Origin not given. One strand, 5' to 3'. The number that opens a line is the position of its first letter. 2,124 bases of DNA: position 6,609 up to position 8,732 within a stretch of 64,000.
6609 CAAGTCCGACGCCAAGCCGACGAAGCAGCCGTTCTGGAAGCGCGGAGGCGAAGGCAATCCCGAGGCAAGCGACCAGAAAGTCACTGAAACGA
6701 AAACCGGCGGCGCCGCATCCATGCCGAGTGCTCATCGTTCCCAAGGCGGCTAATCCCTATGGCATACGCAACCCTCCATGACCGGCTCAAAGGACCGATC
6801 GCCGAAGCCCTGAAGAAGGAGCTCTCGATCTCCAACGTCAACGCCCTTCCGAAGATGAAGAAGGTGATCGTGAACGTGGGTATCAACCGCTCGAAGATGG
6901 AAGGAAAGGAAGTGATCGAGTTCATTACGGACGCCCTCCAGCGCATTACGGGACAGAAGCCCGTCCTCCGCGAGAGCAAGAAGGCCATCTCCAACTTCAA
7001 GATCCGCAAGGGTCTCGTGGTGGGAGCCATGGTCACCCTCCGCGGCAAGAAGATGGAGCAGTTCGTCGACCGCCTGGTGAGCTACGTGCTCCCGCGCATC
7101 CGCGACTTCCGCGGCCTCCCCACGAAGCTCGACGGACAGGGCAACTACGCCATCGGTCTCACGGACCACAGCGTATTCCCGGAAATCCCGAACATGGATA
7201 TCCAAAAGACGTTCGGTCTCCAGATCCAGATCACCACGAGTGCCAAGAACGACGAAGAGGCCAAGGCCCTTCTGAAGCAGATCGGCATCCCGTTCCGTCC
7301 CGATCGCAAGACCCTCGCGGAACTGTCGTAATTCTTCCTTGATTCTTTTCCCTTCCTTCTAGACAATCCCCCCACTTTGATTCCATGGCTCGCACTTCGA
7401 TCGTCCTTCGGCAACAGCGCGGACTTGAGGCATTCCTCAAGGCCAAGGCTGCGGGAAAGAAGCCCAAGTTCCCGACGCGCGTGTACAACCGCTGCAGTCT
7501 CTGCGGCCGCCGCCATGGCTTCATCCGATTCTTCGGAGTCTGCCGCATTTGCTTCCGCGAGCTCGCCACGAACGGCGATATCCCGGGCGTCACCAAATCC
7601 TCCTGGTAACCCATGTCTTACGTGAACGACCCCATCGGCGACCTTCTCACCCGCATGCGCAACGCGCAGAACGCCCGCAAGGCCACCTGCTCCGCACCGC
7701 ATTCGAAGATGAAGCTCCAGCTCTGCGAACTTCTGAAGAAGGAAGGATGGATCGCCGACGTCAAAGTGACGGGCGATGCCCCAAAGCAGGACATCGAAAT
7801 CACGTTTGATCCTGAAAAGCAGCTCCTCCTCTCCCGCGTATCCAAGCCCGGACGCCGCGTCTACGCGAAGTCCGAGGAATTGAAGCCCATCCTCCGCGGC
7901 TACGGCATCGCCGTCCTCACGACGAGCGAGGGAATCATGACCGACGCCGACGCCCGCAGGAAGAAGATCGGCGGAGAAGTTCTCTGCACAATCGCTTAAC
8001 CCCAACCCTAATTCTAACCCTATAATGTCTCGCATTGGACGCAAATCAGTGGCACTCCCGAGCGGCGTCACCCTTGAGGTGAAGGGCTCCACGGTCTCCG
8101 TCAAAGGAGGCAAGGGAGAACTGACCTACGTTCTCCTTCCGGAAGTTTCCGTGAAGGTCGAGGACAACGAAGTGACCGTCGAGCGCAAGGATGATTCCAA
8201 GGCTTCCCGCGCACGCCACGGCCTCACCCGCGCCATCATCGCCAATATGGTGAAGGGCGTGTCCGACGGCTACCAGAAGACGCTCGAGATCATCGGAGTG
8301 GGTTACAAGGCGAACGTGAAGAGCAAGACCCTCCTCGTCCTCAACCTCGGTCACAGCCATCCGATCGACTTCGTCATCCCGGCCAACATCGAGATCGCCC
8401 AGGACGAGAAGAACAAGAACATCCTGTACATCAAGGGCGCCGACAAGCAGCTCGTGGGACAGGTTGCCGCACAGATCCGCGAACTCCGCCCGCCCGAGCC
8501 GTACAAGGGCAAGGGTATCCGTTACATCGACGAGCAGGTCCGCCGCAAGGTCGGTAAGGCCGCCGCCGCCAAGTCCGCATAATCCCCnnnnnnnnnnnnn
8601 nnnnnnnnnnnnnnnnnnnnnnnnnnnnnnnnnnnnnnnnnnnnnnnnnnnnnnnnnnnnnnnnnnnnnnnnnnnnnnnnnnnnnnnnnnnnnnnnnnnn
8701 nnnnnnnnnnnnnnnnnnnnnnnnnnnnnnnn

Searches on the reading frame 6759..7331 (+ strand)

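Call 10: search_protein_families(library=pfam, proteins=[window:6759-7331:+], max_evalue=0.001)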
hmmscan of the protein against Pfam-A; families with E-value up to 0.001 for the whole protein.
window:6759-7331:+ (190 aa): 2 families
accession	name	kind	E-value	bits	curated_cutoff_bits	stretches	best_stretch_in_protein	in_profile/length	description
PF00673.26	Ribosomal_L5_C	-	5.9e-32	110.1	27.8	1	88-179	2-94/94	ribosomal L5P family C-terminus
PF00281.24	Ribosomal_L5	-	5.4e-14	52.7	34.9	1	26-83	1-57/57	Ribosomal protein L5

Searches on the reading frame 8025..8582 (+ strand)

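Call 10: search_protein_families(library=pfam, proteins=[window:8025-8582:+], max_evalue=0.001)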
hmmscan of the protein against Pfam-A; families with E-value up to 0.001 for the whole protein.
window:8025-8582:+ (185 aa): 1 family
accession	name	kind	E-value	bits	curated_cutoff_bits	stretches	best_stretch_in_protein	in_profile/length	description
PF00347.28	Ribosomal_L6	-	7.1e-41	139.3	27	2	12-82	2-80/80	Ribosomal protein L6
